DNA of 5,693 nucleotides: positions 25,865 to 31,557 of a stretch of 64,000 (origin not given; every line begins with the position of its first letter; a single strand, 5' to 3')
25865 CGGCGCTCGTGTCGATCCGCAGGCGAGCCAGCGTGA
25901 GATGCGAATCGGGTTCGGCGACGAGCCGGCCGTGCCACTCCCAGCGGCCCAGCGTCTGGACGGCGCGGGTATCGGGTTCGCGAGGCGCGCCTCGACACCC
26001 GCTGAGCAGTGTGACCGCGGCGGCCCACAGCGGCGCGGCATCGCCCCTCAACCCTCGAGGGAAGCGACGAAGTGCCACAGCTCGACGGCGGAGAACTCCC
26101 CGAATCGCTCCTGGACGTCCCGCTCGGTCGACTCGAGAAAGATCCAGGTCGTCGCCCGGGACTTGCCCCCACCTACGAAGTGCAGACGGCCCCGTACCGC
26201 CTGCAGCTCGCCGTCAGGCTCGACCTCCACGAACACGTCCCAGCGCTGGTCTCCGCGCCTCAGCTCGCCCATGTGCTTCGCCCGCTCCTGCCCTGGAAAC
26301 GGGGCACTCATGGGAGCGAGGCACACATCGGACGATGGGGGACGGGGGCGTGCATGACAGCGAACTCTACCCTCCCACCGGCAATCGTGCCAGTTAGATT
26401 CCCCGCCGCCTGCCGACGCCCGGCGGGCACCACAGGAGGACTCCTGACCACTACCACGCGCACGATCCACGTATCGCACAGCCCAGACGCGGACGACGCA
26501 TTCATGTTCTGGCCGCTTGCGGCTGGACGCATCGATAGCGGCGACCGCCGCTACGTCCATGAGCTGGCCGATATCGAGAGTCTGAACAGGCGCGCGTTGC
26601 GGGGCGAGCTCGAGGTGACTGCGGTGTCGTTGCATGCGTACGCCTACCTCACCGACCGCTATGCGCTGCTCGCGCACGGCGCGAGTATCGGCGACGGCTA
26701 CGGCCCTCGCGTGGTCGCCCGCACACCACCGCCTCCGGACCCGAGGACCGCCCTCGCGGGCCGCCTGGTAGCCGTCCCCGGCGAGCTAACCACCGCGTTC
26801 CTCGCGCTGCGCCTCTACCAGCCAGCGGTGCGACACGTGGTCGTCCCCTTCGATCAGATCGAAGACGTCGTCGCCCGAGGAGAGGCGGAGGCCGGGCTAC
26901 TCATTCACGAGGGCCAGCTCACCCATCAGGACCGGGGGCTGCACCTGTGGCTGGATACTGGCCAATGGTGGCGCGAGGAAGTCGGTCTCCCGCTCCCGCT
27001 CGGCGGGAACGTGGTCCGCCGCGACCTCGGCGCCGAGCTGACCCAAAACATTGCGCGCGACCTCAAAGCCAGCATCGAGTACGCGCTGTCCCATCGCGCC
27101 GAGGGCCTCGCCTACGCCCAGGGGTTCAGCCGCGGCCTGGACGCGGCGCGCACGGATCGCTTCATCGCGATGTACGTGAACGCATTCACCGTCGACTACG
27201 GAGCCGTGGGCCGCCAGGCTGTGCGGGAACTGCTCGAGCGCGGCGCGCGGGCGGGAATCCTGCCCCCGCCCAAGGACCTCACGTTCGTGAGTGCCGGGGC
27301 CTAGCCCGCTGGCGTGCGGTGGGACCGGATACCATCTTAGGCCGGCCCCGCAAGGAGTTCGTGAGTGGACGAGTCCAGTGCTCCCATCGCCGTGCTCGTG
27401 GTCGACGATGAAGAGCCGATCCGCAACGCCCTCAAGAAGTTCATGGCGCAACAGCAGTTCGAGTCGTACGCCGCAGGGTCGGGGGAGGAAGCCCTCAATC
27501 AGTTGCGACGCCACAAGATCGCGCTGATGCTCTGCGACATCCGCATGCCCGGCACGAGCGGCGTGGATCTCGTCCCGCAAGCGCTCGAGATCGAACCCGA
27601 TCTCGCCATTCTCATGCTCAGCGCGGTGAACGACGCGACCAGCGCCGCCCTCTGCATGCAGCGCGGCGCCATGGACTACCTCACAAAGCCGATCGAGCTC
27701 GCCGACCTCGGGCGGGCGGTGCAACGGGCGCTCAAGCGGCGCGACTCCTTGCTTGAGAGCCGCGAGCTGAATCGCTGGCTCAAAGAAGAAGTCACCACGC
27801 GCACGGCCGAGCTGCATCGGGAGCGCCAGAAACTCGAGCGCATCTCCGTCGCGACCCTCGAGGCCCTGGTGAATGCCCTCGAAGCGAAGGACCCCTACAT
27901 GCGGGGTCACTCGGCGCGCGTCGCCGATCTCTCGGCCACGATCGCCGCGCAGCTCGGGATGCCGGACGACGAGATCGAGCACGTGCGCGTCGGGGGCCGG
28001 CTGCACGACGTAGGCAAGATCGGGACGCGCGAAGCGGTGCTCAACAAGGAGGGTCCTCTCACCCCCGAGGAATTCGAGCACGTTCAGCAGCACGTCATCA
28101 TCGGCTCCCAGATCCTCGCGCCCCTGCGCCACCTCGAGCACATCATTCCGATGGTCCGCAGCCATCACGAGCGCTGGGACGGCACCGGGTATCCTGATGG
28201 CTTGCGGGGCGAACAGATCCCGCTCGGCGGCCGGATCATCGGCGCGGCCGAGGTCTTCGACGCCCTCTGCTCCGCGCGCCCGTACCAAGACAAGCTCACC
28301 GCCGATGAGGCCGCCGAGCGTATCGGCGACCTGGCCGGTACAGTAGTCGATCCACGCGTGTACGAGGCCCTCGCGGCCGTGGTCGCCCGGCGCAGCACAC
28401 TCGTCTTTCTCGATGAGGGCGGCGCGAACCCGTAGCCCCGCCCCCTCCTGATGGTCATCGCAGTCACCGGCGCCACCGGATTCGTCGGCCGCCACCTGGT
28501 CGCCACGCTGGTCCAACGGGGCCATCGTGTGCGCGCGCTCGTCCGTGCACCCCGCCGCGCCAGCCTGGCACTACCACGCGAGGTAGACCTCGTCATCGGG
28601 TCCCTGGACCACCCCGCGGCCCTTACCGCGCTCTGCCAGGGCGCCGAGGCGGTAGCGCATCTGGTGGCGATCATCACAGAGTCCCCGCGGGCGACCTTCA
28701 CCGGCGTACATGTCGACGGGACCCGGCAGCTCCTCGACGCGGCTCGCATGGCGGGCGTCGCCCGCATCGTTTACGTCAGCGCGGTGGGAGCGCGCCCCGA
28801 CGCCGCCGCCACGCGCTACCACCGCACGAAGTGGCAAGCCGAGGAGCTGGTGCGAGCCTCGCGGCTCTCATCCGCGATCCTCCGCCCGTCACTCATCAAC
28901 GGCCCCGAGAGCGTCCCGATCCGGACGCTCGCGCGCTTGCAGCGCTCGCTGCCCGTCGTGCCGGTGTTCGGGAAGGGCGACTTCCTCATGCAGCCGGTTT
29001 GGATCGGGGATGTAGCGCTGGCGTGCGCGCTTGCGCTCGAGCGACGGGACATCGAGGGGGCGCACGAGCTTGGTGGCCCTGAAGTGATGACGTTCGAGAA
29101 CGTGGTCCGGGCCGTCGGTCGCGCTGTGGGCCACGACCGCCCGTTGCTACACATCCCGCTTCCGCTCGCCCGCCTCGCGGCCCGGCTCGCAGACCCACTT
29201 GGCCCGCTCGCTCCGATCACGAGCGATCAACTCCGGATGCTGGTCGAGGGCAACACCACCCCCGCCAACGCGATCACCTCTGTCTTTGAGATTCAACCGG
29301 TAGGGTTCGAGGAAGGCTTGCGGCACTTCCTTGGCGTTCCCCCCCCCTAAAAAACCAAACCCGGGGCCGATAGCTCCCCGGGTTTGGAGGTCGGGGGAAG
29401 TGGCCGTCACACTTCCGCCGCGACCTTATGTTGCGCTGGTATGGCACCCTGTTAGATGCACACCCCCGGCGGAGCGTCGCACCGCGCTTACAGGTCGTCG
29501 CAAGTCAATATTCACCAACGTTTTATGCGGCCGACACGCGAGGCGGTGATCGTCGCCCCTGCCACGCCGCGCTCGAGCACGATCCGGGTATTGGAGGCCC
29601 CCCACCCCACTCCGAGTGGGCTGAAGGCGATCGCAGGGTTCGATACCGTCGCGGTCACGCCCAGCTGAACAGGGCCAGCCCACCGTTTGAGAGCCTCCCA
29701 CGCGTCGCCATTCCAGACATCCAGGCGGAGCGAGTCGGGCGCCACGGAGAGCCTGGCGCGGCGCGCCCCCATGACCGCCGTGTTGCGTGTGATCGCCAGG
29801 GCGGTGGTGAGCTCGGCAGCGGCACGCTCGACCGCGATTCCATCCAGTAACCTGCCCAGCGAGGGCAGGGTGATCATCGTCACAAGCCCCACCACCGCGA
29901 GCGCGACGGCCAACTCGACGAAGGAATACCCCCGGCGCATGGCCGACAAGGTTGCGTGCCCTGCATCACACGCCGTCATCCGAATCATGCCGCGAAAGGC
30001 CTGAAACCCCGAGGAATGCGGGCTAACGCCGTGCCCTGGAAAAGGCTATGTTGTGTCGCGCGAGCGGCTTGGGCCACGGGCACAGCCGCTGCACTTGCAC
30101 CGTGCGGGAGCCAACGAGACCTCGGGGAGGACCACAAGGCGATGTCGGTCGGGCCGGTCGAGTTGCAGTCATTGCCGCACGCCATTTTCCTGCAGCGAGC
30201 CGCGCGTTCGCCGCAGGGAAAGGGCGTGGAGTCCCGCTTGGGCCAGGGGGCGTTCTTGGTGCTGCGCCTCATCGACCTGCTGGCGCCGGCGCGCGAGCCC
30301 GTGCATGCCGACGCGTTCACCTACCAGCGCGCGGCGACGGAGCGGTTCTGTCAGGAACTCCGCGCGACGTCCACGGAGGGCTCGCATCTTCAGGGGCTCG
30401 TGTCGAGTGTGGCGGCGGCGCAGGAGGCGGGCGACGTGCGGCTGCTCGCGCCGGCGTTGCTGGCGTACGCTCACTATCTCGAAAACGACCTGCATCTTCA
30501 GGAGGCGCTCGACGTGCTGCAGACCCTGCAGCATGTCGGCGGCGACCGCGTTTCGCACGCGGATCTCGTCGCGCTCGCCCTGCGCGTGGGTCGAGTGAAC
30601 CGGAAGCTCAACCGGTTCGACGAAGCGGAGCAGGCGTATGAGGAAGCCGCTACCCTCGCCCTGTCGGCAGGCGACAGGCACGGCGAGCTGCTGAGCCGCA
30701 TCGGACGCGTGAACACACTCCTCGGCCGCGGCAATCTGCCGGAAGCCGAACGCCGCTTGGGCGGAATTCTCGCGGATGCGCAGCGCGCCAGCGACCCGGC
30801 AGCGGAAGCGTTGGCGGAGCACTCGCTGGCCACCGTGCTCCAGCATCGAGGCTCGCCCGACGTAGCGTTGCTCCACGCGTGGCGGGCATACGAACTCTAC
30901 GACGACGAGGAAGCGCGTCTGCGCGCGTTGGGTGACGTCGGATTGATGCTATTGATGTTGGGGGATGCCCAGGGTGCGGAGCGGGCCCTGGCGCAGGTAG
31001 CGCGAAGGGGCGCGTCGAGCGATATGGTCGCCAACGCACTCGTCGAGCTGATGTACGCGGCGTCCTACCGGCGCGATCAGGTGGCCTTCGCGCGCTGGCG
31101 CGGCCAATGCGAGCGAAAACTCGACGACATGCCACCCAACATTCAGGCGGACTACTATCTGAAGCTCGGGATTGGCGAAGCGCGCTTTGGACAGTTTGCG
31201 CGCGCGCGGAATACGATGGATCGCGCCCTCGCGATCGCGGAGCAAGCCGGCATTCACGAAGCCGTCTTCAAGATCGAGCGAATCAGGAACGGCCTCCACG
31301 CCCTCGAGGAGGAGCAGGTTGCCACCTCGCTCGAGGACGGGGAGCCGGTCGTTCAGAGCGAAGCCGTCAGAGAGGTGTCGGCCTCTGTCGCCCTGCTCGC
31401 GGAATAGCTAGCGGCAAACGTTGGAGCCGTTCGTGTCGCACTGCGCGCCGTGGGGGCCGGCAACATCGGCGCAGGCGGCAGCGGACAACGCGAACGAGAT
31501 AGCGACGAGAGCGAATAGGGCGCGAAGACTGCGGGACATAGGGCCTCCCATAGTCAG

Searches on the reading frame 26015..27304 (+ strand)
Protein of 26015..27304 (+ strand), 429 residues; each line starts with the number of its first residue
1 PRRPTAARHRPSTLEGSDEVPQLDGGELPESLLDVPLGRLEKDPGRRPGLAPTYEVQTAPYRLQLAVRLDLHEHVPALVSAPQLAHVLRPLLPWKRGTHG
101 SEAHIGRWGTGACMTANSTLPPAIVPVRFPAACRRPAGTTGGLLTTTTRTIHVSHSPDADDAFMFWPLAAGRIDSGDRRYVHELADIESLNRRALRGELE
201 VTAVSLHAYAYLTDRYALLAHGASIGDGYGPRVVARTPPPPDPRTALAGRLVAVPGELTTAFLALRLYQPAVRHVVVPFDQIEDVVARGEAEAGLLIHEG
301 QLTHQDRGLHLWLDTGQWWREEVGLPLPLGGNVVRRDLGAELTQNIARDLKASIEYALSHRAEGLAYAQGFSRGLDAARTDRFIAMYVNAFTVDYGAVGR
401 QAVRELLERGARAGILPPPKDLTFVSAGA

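Call 75: search_protein_families(library=pfam, proteins=[window:26015-27304:+], max_evalue=0.00001)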
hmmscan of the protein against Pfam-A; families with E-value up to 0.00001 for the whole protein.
window:26015-27304:+ (429 aa): 1 family
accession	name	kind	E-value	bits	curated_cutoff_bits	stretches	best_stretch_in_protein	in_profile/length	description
PF02621.19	VitK2_biosynth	-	2e-67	227.8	26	1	151-411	1-251/252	Menaquinone biosynthesis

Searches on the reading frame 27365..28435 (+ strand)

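Call 75: search_protein_families(library=pfam, proteins=[window:27365-28435:+], max_evalue=0.00001)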
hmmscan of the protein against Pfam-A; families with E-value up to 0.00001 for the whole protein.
window:27365-28435:+ (356 aa): 3 families
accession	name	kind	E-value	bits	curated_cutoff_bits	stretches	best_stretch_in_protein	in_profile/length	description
PF13487.12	HD_5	-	1.2e-37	129.7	27.2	1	167-332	2-170/170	HD domain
PF00072.30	Response_reg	-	1.1e-24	87.2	30.2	1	10-119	1-110/111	Response regulator receiver domain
PF01966.28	HD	-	3.6e-19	69.6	22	1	181-300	3-115/116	HD domain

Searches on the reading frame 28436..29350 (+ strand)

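Call 75: search_protein_families(library=pfam, proteins=[window:28436-29350:+], max_evalue=0.00001)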
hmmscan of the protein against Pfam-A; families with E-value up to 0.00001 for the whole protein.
window:28436-29350:+ (304 aa): 7 families
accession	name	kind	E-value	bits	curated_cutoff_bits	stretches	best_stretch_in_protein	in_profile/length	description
PF01370.27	Epimerase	-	4.5e-25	88.9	20.9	1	8-205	1-229/240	NAD dependent epimerase/dehydratase family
PF13460.12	NAD_binding_10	-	6.3e-25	88.5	27.2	1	12-164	1-156/184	NAD(P)H-binding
PF01073.25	3Beta_HSD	-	1.6e-19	70.4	22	1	9-119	1-119/280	3-beta hydroxysteroid dehydrogenase/isomerase family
PF05368.20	NmrA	-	2.6e-18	67.1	27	1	7-155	4-154/298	NmrA-like family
PF07993.18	NAD_binding_4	-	4.1e-14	52.8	20.1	0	10-42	1-36/258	Male sterility protein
PF04321.23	RmlD_sub_bind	-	1.9e-07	30.9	27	1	6-219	1-219/287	RmlD substrate binding domain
PF16363.11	GDP_Man_Dehyd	-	3.5e-07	30.4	27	1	10-114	2-127/332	GDP-mannose 4,6 dehydratase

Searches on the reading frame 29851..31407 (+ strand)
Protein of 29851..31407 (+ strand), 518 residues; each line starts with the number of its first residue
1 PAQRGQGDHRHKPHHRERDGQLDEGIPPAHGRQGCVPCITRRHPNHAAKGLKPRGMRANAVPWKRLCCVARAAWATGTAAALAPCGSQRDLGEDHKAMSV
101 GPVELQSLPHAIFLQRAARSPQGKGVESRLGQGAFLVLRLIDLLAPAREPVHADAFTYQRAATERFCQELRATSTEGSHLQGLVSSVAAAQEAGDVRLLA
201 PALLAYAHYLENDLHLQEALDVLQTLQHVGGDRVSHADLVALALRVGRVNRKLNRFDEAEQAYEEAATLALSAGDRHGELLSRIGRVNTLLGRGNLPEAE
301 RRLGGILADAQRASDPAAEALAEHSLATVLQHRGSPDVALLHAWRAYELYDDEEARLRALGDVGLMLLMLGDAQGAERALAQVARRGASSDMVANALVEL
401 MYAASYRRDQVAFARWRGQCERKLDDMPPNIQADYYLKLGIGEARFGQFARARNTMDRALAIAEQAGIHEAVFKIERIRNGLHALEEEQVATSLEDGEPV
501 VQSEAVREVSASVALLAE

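Call 75: search_protein_families(library=pfam, proteins=[window:29851-31407:+], max_evalue=0.00001)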
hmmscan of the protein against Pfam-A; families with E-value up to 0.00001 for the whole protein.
window:29851-31407:+ (518 aa): 2 families
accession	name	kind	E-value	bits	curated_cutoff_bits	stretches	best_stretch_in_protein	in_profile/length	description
PF13424.12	TPR_12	-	9.5e-10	39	30.1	0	241-303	3-68/77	Tetratricopeptide repeat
PF17874.7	TPR_MalT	-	4.2e-06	26.7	45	0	225-426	27-234/336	MalT-like TPR region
